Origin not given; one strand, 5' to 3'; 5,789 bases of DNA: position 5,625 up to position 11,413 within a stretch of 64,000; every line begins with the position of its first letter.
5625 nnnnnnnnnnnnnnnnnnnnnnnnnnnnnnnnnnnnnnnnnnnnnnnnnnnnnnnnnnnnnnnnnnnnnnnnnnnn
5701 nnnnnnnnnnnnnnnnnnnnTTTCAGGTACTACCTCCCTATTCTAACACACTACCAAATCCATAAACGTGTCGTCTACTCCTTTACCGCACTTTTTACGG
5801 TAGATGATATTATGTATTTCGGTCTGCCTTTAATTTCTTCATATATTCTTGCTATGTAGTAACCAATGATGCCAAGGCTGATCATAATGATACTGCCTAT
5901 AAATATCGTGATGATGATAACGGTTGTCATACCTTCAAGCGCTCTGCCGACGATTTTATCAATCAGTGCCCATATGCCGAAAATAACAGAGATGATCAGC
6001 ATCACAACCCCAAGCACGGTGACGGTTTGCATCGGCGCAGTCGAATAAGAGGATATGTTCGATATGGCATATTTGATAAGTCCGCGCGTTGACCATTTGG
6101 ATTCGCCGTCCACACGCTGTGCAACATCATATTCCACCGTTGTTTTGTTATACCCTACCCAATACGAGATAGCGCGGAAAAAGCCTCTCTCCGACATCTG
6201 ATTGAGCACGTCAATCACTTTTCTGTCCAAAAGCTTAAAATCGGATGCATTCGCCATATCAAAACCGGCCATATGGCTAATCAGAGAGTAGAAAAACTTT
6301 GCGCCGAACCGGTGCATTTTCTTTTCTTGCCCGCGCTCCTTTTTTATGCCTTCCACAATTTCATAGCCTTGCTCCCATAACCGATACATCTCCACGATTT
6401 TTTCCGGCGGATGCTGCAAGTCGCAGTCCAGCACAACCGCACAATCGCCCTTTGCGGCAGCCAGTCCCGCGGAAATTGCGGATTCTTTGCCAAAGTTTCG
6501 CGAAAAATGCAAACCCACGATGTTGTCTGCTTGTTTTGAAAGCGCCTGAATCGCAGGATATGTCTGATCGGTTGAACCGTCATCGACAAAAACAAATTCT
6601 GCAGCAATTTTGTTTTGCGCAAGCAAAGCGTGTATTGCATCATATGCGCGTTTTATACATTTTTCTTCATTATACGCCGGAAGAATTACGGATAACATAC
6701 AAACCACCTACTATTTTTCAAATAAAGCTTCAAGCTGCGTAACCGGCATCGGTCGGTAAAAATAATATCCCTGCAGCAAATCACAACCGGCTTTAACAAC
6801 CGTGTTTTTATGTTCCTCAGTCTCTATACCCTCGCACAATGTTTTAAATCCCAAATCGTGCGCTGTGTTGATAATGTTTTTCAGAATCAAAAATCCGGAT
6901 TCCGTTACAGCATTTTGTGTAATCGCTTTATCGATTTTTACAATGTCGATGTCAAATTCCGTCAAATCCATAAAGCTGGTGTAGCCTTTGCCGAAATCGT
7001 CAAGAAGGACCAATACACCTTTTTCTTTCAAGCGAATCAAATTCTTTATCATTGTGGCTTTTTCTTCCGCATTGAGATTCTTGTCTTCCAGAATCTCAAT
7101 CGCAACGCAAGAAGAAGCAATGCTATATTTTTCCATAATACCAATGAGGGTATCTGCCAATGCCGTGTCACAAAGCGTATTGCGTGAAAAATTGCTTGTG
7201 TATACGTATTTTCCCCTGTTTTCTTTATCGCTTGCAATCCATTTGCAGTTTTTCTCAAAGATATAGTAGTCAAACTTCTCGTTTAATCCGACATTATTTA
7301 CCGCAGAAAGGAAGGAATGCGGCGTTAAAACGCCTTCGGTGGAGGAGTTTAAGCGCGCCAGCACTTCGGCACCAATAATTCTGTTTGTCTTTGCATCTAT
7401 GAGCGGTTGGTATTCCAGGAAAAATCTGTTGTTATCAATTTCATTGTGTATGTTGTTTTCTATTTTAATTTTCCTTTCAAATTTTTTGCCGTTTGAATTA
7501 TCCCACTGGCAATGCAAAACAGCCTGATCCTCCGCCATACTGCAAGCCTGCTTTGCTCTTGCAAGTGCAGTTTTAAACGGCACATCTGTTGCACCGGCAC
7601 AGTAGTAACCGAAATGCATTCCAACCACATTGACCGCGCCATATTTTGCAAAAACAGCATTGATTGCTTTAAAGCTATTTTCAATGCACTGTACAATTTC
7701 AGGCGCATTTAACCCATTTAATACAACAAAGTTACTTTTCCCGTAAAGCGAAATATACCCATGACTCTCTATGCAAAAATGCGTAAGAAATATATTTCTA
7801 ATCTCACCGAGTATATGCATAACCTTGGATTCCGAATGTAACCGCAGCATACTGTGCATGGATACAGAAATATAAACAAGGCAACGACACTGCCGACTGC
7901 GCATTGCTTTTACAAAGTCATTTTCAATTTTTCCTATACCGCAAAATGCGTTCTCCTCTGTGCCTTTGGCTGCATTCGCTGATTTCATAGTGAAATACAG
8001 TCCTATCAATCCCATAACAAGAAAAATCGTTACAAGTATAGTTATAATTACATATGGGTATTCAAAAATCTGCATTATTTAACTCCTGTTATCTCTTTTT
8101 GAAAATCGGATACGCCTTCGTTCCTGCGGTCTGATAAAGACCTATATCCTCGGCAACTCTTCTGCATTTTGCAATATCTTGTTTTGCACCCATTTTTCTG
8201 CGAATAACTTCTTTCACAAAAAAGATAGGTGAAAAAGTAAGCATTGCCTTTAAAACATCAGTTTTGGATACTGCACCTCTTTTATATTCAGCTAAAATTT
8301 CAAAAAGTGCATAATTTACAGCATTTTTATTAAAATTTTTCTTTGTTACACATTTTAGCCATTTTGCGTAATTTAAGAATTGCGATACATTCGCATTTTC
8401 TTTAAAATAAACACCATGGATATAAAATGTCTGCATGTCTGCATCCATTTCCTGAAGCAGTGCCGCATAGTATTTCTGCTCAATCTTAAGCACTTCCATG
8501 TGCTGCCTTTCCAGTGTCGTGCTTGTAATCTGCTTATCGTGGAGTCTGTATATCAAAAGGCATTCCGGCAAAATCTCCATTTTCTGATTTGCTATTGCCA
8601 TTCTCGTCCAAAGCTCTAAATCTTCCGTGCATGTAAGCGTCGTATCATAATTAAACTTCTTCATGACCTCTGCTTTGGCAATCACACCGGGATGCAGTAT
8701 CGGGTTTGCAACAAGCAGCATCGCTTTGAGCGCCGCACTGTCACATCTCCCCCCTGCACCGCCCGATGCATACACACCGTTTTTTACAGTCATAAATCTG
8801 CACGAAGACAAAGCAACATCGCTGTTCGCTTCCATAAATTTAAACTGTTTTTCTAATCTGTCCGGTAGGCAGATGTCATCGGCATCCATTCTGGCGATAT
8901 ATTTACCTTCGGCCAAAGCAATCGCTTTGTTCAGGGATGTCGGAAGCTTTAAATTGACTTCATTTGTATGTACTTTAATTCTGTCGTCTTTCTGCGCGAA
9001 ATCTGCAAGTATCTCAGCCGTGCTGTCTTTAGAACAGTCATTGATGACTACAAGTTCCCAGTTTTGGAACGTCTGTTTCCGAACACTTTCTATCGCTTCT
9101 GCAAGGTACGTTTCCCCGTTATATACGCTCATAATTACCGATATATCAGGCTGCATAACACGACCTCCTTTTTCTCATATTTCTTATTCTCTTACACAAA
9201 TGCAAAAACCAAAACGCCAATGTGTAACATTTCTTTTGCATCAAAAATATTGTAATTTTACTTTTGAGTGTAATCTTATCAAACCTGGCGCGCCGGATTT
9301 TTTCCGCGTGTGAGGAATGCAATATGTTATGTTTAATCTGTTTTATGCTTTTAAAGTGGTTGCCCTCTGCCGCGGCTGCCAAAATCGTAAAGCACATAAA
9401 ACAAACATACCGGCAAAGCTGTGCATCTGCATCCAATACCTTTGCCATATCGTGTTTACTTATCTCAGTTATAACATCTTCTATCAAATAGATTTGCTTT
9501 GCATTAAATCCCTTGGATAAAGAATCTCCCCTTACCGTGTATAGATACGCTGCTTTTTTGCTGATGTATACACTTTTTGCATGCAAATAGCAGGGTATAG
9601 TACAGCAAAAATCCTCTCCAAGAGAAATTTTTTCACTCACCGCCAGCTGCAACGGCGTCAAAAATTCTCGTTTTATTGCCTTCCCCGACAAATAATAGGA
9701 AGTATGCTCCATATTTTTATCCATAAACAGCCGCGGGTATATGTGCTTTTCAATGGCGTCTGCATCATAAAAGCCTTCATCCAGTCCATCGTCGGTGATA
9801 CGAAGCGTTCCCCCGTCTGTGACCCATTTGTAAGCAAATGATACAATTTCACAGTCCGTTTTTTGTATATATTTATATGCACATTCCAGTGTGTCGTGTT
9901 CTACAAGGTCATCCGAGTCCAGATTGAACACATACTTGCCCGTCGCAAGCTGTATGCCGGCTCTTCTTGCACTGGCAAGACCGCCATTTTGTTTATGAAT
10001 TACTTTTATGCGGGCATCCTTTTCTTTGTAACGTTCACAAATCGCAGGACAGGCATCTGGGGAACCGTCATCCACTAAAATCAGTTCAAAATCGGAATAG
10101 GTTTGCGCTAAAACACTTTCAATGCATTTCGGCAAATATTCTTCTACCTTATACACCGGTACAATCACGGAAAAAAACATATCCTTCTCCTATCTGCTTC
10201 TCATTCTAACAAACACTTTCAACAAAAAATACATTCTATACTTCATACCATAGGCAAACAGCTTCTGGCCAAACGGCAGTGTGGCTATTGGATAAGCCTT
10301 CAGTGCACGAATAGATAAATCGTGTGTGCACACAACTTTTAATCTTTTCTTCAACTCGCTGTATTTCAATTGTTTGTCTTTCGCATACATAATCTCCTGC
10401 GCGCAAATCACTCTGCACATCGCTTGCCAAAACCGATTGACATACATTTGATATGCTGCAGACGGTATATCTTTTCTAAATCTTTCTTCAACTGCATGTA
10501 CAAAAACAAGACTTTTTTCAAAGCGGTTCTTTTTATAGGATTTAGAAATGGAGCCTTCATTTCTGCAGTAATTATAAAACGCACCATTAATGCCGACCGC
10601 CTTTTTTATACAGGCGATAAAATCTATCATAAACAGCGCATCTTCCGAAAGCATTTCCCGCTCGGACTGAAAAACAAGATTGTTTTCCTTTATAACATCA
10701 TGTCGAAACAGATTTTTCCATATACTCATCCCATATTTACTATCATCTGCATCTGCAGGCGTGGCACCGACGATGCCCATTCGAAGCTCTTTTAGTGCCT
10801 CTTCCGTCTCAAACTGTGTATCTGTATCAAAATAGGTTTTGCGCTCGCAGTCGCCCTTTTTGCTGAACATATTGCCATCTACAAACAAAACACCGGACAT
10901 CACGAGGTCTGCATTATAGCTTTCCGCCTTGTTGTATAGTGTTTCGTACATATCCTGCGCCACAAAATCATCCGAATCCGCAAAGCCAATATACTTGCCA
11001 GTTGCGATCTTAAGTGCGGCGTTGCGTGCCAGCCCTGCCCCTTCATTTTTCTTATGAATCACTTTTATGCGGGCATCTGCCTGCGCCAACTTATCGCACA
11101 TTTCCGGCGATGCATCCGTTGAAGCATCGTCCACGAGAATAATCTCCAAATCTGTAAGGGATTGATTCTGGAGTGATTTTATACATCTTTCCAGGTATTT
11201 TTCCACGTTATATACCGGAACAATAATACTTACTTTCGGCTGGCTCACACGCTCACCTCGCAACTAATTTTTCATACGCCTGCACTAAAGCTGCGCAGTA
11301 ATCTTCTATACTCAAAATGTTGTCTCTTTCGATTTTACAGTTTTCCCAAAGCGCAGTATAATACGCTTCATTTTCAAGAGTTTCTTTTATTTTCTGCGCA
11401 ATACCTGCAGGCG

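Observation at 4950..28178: A ~23-kb Wzx/Wzy exopolysaccharide locus interspersed with four c-di-GMP signalling proteins and lacking the usual Gram-positive control genes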

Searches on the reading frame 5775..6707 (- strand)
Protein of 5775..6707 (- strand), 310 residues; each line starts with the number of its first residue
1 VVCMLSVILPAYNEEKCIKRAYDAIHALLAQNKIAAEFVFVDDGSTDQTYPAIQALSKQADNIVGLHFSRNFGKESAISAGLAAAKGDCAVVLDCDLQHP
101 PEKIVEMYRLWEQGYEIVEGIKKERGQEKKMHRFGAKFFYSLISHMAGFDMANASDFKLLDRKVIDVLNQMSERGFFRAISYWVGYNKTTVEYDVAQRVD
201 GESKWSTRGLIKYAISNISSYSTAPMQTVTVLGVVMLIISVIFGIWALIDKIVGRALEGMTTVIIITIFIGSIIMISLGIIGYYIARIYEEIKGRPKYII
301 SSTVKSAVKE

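Call 4: search_protein_families(library=pfam, proteins=[window:5775-6707:-], max_evalue=0.01)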
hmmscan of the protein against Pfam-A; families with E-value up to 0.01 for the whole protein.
window:5775-6707:- (310 aa): 4 families
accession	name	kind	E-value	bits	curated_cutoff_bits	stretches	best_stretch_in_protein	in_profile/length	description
PF00535.33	Glycos_transf_2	-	5.5e-28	98.4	23.3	1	6-150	1-148/168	Glycosyl transferase family 2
PF13641.12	Glyco_tranf_2_3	-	9.4e-08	32.8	27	1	5-137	3-137/230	Glycosyltransferase like family 2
PF10111.15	Glyco_tranf_2_2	-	0.0023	17.9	27.3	1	6-108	1-103/276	Glycosyltransferase like family 2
PF14802.11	TMEM192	-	0.0079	15.8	25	0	217-290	98-171/236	TMEM192 family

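Call 5: search_protein_families(library=ncbifam, proteins=[window:5775-6707:-], max_evalue=0.01)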
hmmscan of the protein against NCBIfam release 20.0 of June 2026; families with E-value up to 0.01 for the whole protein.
window:5775-6707:- (310 aa): 21 families
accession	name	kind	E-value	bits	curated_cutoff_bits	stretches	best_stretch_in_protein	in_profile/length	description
NF047588.1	GlcsyltransPgfSStrep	equivalog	8.2e-75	251.9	500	1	5-303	3-305/308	glycosyltransferase PgfS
NF007986.1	PRK10714.1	equivalog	1.5e-44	152.3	529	1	4-306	7-314/316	undecaprenyl-phosphate 4-deoxy-4-formamido-L-arabinose transferase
TIGR03937.1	PgaC_IcaA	equivalog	1.9e-15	56.7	422.3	1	4-96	46-135/407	poly-beta-1,6-N-acetyl-D-glucosamine synthase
NF010496.0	PRK13915.1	equivalog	2.5e-12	46.5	262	1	5-106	33-136/307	glucosyl-3-phosphoglycerate synthase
NF047683.1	TeichurnBiosyTuaG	equivalog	2.5e-11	43.7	400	1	4-105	7-105/252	teichuronic acid biosynthesis protein TuaG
NF007482.0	PRK10073.1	equivalog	1.1e-10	41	423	1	4-101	7-100/334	glycosyltransferase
NF041391.1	DPhHxTase_Halo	equivalog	3.2e-10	39.4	375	1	11-154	3-138/213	dolichyl-phosphate hexose transferase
NF041875.1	EPS_EpsD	equivalog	4.4e-10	39.5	370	1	5-114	1-107/325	exopolysaccharide biosynthesis glycosyltransferase EpsD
TIGR04283.1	glyco_like_mftF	equivalog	6.1e-10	39.1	182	1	5-111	1-97/221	TIGR04283 family arsenosugar biosynthesis glycosyltransferase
NF058614.1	PPMAGASynPpgS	equivalog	5.5e-07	29.2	370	1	7-136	4-132/226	polyprenyl-phospho-N-acetylgalactosaminyl synthase PpgS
NF050050.1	ProtGlycPglI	equivalog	1.4e-06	28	500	1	4-118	3-115/306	GalNAc(5)-diNAcBac-PP-undecaprenol beta-1,3-glucosyltransferase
NF041394.1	GtaseAglG_Halo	equivalog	1.5e-06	27.8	440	1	5-140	3-137/304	glucosyl-dolichyl phosphate glucuronosyltransferase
NF038302.1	EPS_HpsE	equivalog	1.5e-06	27.4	300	1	5-109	3-109/307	hormogonium polysaccharide biosynthesis glycosyltransferase HpsE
TIGR03965.1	mycofact_glyco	equivalog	3.4e-06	26.2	280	1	6-98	77-166/467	mycofactocin biosynthesis glycosyltransferase MftF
TIGR03111.1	glyc2_xrt_Gpos1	hypoth_equivalog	2e-05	23.6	363.95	1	5-117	51-162/439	TIGR03111 family XrtG-associated glycosyltransferase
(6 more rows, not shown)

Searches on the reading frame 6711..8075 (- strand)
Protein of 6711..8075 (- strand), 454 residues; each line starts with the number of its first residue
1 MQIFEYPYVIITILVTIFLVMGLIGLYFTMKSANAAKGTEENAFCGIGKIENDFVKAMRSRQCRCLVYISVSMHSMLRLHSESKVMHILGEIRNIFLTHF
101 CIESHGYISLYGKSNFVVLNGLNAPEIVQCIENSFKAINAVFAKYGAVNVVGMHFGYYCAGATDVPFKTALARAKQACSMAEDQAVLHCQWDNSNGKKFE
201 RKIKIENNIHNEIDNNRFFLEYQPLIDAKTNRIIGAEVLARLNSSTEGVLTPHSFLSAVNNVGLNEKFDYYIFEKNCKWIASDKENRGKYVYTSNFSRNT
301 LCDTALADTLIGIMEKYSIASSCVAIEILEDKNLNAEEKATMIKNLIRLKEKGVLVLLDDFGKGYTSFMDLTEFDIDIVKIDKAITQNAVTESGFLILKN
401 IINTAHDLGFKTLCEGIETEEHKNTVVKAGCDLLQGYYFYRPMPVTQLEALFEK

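Call 4: search_protein_families(library=pfam, proteins=[window:6711-8075:-], max_evalue=0.01)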
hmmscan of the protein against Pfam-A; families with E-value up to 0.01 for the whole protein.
window:6711-8075:- (454 aa): 1 family
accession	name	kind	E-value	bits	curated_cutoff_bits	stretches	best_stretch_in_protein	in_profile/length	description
PF00563.25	EAL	-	2.5e-55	187.9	31.3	1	207-442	2-236/236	EAL domain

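Call 5: search_protein_families(library=ncbifam, proteins=[window:6711-8075:-], max_evalue=0.01)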
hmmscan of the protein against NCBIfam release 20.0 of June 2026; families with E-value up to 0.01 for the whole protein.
window:6711-8075:- (454 aa): 16 families
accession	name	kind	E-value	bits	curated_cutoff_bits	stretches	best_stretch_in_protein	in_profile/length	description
NF052458.1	PhdiestGepA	equivalog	7.1e-40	136.9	1200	1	141-447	529-836/840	phosphodiesterase GepA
NF053781.1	cdiGMPphdstlr2612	equivalog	1.3e-39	135.7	1600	1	197-453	1008-1266/1268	Tlr1612 family c-di-GMP phosphodiesterase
NF008467.0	PRK11359.1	equivalog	1.3e-38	132.6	857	1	171-449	510-789/800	oxygen-sensing cyclic-di-GMP phosphodiesterase DosP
NF007474.0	PRK10060.1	equivalog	3.3e-37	128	782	1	188-452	392-654/663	cyclic di-GMP phosphodiesterase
NF045675.1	PhdiestaseDibA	equivalog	4.3e-37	127.8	980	1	199-449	372-622/623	phosphodiesterase DibA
NF052596.1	RR_EAL_PvrR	equivalog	1.3e-32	112.9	580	1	199-452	136-389/398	response regulator cyclic di-GMP phosphodiesterase PvrR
NF008807.1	PRK11829.1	equivalog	1.8e-31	109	733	1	197-451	408-661/670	biofilm formation regulator HmsP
NF007839.0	PRK10551.1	equivalog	2.7e-29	102.1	461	1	202-452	261-510/518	cyclic di-GMP phosphodiesterase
NF007298.0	PRK09776.1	equivalog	1.5e-22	79.3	1135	1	142-448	795-1102/1111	diguanylate cyclase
NF052265.1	EAL_dom_RimA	equivalog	1.6e-20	73.4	430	1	216-443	15-234/248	S6 modification regulatory phosphodiesterase RimA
NF045673.1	c-di-GMPRcptLapD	equivalog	2.3e-19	69.2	1020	1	116-444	322-646/647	cyclic di-GMP receptor LapD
NF008617.0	PRK11596.1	equivalog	3.4e-12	46.2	190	1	326-451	132-251/255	cyclic-guanylate-specific phosphodiesterase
NF008281.1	PRK11059.1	equivalog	9.6e-11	40.7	663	1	211-445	403-632/633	RNase E specificity factor CsrD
NF051880.1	FlagAsmCDGMPTipF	equivalog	1.4e-06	27.5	600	1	197-402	141-345/421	flagella assembly cyclic-di-GMP phosphodiesterase TipF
NF051476.1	CDiGphdiTpdA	equivalog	1.1e-05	24.4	1000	1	321-439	450-567/570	cyclic di-GMP phosphodiesterase TpdA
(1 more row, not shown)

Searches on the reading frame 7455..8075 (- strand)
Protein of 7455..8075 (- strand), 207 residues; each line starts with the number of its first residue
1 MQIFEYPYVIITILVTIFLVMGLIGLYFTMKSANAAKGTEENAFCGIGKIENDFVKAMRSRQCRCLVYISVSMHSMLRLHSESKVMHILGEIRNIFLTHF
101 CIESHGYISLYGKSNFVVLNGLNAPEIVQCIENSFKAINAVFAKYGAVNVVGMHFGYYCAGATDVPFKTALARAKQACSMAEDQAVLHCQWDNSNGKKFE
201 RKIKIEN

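Call 18: search_protein_families(library=pfam, proteins=[window:7455-8075:-], max_evalue=10)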
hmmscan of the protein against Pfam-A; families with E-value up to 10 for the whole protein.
window:7455-8075:- (207 aa): 3 families
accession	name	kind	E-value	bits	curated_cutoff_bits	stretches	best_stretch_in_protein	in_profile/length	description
PF04505.17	CD225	-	0.027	15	27.1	1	8-35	5-34/68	Interferon-induced transmembrane protein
PF05452.16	Clavanin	-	0.21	12.3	21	1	16-51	3-38/80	Clavanin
PF12606.13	RELT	-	0.97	9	25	1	10-26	2-18/42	Tumour necrosis factor receptor superfamily member 19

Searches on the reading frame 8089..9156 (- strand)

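Call 4: search_protein_families(library=pfam, proteins=[window:8089-9156:-], max_evalue=0.01)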
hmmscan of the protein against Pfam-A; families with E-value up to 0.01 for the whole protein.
window:8089-9156:- (355 aa): 3 families
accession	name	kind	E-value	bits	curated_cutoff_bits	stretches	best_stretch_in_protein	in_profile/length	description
PF00535.33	Glycos_transf_2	-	1.8e-36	126.1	23.3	1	6-125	1-121/168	Glycosyl transferase family 2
PF10111.15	Glyco_tranf_2_2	-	1.9e-15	57.6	27.3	1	6-234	1-246/276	Glycosyltransferase like family 2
PF13641.12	Glyco_tranf_2_3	-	2.6e-09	37.9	27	1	3-202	1-209/230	Glycosyltransferase like family 2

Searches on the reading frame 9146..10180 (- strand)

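Call 4: search_protein_families(library=pfam, proteins=[window:9146-10180:-], max_evalue=0.01)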
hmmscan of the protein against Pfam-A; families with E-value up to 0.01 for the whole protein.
window:9146-10180:- (344 aa): 3 families
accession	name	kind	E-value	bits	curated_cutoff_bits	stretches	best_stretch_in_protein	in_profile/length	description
PF00535.33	Glycos_transf_2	-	4e-38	131.4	23.3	1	4-130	1-128/168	Glycosyl transferase family 2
PF13641.12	Glyco_tranf_2_3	-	3.4e-15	57.1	27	1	3-223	3-219/230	Glycosyltransferase like family 2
PF10111.15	Glyco_tranf_2_2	-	3.2e-09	37.1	27.3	1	4-107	1-108/276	Glycosyltransferase like family 2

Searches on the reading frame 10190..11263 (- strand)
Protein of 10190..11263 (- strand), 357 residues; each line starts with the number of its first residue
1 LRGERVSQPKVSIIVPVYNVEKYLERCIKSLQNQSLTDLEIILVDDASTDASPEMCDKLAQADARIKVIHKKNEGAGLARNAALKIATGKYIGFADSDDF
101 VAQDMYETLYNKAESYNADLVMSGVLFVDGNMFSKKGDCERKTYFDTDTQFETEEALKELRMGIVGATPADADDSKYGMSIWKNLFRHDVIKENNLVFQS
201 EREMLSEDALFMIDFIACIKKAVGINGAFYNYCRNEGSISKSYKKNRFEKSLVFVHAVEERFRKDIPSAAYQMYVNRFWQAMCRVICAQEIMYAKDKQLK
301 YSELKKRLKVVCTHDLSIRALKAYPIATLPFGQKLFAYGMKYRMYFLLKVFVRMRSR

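Call 4: search_protein_families(library=pfam, proteins=[window:10190-11263:-], max_evalue=0.01)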
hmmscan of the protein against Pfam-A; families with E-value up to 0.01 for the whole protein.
window:10190-11263:- (357 aa): 4 families
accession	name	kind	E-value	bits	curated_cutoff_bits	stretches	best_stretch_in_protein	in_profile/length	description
PF00535.33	Glycos_transf_2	-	7.1e-39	133.9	23.3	1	12-137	1-127/168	Glycosyl transferase family 2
PF10111.15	Glyco_tranf_2_2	-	1.4e-09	38.3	27.3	1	12-114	1-107/276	Glycosyltransferase like family 2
PF13641.12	Glyco_tranf_2_3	-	5e-09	36.9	27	1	9-104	1-102/230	Glycosyltransferase like family 2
PF13704.12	Glyco_tranf_2_4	-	8e-05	23.5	27.5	1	21-104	4-87/98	Glycosyl transferase family 2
